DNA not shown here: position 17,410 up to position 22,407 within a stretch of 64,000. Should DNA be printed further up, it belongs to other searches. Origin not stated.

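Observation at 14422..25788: An ~11 kb block of uncharacterised envelope and coiled-coil proteins lies in the dcw locus between pbpB and mraY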

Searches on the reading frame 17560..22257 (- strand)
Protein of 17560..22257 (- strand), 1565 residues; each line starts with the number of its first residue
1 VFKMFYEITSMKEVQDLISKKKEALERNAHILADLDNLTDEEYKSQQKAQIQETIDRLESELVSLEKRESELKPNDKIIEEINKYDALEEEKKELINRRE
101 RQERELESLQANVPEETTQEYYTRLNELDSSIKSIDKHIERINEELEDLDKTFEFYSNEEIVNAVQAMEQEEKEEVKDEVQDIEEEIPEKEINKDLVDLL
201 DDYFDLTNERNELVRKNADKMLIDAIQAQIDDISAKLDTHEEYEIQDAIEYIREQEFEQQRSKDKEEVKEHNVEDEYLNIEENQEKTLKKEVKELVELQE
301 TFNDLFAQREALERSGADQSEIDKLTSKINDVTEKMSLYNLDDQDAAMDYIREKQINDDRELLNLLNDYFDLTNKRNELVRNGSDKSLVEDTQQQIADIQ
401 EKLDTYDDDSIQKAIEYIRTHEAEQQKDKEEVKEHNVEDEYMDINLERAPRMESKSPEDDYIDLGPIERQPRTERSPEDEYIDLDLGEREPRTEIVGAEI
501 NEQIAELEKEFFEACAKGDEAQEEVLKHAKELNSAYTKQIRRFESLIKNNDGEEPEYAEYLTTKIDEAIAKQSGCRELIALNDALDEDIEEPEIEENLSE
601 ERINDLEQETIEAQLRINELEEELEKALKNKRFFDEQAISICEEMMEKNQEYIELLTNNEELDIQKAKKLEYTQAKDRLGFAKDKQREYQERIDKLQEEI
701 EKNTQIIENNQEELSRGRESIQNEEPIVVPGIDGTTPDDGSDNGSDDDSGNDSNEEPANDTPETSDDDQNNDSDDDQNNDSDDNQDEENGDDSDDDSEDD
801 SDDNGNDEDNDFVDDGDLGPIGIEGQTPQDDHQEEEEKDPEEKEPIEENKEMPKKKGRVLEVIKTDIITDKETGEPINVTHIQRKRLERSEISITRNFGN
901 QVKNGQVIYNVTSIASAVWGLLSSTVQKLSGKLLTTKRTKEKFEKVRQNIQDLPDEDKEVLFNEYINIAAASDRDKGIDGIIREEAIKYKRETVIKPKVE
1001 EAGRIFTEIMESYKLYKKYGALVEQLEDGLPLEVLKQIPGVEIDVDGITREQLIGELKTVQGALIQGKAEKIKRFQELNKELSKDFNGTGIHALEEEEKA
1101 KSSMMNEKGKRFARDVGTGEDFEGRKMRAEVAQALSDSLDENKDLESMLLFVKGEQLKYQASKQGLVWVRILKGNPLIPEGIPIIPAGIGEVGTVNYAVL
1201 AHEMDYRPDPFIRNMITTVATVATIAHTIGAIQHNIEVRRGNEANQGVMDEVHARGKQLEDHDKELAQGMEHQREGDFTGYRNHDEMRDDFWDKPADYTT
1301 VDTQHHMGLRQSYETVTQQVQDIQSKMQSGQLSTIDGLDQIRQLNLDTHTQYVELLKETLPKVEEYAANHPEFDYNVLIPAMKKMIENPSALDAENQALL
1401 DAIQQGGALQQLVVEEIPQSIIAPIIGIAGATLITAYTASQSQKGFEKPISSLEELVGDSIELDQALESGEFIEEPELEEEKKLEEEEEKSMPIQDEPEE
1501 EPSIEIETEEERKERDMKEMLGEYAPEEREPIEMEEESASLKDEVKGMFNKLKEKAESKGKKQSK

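Call 4: search_protein_families(library=pfam, max_evalue=0.1, proteins=[window:17560-22257:-])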
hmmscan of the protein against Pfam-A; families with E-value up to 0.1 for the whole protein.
window:17560-22257:- (1565 aa): 0 families

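Call 5: search_protein_families(library=ncbifam, max_evalue=0.1, proteins=[window:17560-22257:-])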
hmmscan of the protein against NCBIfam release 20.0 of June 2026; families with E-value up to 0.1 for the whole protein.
window:17560-22257:- (1565 aa): 0 families

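Call 22: find_related_loci(query=A1, collection=genome_contigs, flank=10000)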
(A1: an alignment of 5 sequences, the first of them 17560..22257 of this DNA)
Query A1 (1565 aa) in genome_contigs; peptide patterns used: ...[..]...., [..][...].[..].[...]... (x = any residue, [..] = any of these).
66 stretches matched a pattern; 30 encode a relative of the query (tblastn E <= 1e-3); 30 distinct loci.
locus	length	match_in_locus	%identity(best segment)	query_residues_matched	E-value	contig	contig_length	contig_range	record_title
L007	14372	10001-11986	26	776-1442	2e-49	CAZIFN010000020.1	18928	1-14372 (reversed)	MAG TPA_asm: uncultured Mycoplasma sp. isolate SRP225648_co1_101 genome assembly, contig: NODE_7075_length_18928_cov_20.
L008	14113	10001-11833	27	820-1448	1e-48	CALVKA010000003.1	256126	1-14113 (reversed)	MAG: uncultured Bacilli bacterium isolate BRZ_NS__bin73 genome assembly, contig: BRZ_NS__NODE_51_length_256126_cov_10.60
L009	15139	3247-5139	26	818-1441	4e-45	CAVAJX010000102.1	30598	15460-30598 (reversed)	bacterium isolate SRR8978371_cleanbin_000003 genome assembly, contig: Spades_SRR8978371_contig_46, whole genome shotgun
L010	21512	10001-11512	28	885-1417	1e-48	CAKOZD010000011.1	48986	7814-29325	MAG: uncultured Bacilli bacterium isolate REFINED_METABAT215_TOP10_CONTIGS_1500_ASSEMBLY_K77_MERGED__Hadza_MoBio_hadza-A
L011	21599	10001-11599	24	885-1439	6e-42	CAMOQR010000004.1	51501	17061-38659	MAG: uncultured Bacillales bacterium isolate SRR873605_bin.116_metaWRAP_v1.3_MAG genome assembly, contig: NODE_667_lengt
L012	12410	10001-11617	23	885-1448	6e-42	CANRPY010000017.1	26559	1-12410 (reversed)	MAG: uncultured Bacilli bacterium isolate Lapin-018__bin50 genome assembly, contig: Lapin-018__NODE_1494_length_26559_co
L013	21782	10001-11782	25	834-1444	3e-40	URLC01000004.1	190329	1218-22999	uncultured Tenericutes bacterium isolate UMGS1110 genome assembly, contig: NODE_7_length_190329_cov_9.21999, whole genom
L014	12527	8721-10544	25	817-1442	3e-41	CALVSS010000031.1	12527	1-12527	MAG: uncultured Bacilli bacterium isolate BRZ_IM__bin73 genome assembly, contig: BRZ_IM__NODE_5105_length_12527_cov_4.43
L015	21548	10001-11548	25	885-1436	1e-39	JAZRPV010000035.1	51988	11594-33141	MAG: Bacilli bacterium isolate T1900045371_YK20190061.MAGScoT_cleanbin_000010 SGB_6857_k141_451541, whole genome shotgun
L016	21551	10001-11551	24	885-1426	5e-39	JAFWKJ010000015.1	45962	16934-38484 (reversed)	MAG: Bacilli bacterium isolate RGIG5819 Sheep_Ileum.Co__c668902, whole genome shotgun sequence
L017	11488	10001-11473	26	885-1402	5e-39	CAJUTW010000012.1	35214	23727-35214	MAG TPA_asm: uncultured Bacilli bacterium isolate MGBC165561 genome assembly, contig: MGBC165561.12, whole genome shotgu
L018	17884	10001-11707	25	885-1466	2e-38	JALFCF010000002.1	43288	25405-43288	MAG: Mycoplasmatota bacterium isolate SUG548 k141_212841, whole genome shotgun sequence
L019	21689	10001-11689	26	833-1417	2e-40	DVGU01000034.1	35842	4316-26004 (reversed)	MAG TPA_asm: Candidatus Faecimonas gallistercoris isolate CHK189-3136 CHK189__C120310_L35842_ERR3414584, whole genome sh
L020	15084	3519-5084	26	872-1417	4e-36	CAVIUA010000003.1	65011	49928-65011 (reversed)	bacterium isolate H07617-L1_cleanbin_000037 genome assembly, contig: Spades_H07617-L1_contig_181, whole genome shotgun s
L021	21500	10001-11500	25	885-1417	2e-35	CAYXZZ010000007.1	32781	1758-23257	MAG TPA_asm: uncultured Mycoplasma sp. isolate SRP315200_co2_747 genome assembly, contig: NODE_768_length_32781_cov_13.6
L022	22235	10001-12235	22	672-1427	2e-35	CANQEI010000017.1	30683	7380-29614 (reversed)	MAG: uncultured Clostridia bacterium isolate Lapin-007__bin3 genome assembly, contig: Lapin-007__NODE_448_length_30683_c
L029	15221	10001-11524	26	885-1417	7e-32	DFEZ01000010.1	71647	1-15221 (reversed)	MAG TPA_asm: Bacillales bacterium UBA3789 UBA3789_contig_517, whole genome shotgun sequence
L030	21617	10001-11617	22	885-1448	9e-32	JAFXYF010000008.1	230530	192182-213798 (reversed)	MAG: Bacilli bacterium isolate RGIG6854 Sheep_Rumen-4__c715535, whole genome shotgun sequence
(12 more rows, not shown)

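Call 41: search_protein_families(library=pfam, max_evalue=0.01, proteins=[L013:15512-17164:+, L022:20251-21855:+, L029:4835-9826:+, L011:5732-9844:+])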
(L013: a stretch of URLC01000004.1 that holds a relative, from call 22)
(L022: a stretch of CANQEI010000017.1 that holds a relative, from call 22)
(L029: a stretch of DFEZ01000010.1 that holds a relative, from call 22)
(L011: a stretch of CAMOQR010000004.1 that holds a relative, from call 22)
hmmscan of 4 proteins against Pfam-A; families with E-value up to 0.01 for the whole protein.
L013:15512-17164:+ (551 aa): 0 families

L022:20251-21855:+ (535 aa): 1 family
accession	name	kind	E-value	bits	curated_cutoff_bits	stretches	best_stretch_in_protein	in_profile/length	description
PF20669.3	Exo70_N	-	0.0095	16.6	23.9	1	450-510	2-52/83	Exocyst complex component Exo70 N-terminal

L029:4835-9826:+ (1664 aa): 2 families
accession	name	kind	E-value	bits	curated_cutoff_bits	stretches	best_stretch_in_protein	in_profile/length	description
PF17278.7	DUF5343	-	1.5e-09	38.7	27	1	558-633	56-123/140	Family of unknown function (DUF5343)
PF19560.4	DUF6082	-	0.00011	22.2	26.7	1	517-601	70-157/163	Family of unknown function (DUF6082)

L011:5732-9844:+ (1371 aa): 4 families
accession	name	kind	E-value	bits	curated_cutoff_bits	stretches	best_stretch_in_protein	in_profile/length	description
PF22345.2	GLMA_C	-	3.8e-10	40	27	0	908-951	85-125/132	GLMA, C-terminal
PF03965.22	Penicillinase_R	-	1.9e-09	38.3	22.6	0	1150-1193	27-68/115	Penicillinase repressor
PF22889.1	Tea_mid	-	1.5e-07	32.1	27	0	685-767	46-125/159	Telomere ends associated, middle domain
PF02261.22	Asp_decarbox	-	4.2e-05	23.9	25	0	815-838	66-89/115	Aspartate decarboxylase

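Call 44: list_cluster_members(proteins=[L007:5233-6072:+, L008:4731-5615:+, L011:1950-2816:+, L012:2575-3435:+, L013:4859-5749:+, L015:4385-5260:+, L019:4969-5862:+, L022:5932-6804:+, L029:1010-1894:+, L030:2471-3316:+])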
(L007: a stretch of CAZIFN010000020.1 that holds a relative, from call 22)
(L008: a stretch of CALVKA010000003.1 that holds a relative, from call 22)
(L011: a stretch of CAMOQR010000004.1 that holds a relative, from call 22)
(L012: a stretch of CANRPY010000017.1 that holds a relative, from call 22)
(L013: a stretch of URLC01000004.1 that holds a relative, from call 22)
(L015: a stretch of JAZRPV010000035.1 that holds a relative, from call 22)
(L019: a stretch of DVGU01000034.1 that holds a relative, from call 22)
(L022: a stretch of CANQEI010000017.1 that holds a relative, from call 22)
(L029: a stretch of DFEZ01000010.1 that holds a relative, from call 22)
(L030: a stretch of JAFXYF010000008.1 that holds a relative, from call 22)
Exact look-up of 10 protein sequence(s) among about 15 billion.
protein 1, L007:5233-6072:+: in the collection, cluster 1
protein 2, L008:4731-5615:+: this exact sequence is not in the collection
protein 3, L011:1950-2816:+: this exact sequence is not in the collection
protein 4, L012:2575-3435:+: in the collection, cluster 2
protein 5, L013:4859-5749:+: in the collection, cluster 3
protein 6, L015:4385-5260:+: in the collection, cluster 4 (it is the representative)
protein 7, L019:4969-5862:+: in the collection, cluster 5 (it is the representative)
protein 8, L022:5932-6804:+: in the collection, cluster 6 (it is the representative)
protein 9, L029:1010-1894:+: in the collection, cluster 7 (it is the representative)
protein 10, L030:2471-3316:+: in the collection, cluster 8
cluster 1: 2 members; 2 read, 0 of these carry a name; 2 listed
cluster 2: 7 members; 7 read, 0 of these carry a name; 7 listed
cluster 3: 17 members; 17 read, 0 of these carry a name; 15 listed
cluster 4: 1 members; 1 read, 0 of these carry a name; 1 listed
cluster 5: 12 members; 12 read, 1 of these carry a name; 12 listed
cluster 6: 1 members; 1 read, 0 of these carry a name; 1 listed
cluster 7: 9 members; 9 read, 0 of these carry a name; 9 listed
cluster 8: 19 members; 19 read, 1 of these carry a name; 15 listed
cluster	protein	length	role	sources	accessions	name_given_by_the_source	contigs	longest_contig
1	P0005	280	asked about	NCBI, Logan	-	-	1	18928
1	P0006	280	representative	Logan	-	-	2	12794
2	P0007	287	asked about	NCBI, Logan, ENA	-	-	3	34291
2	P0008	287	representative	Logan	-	-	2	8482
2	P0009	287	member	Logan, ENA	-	-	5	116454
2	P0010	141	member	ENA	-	-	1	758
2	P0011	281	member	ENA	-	-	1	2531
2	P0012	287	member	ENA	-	-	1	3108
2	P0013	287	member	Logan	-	-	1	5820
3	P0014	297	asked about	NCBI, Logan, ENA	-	-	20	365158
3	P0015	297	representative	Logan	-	-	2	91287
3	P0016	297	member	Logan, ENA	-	-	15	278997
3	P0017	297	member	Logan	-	-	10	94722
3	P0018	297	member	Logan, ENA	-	-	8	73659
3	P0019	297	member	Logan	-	-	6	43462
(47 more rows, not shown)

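Call 65: search_protein_families(library=phrogs, max_evalue=0.01, proteins=[window:17560-22257:-])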
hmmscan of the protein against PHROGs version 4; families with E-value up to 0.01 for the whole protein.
window:17560-22257:- (1565 aa): 0 families
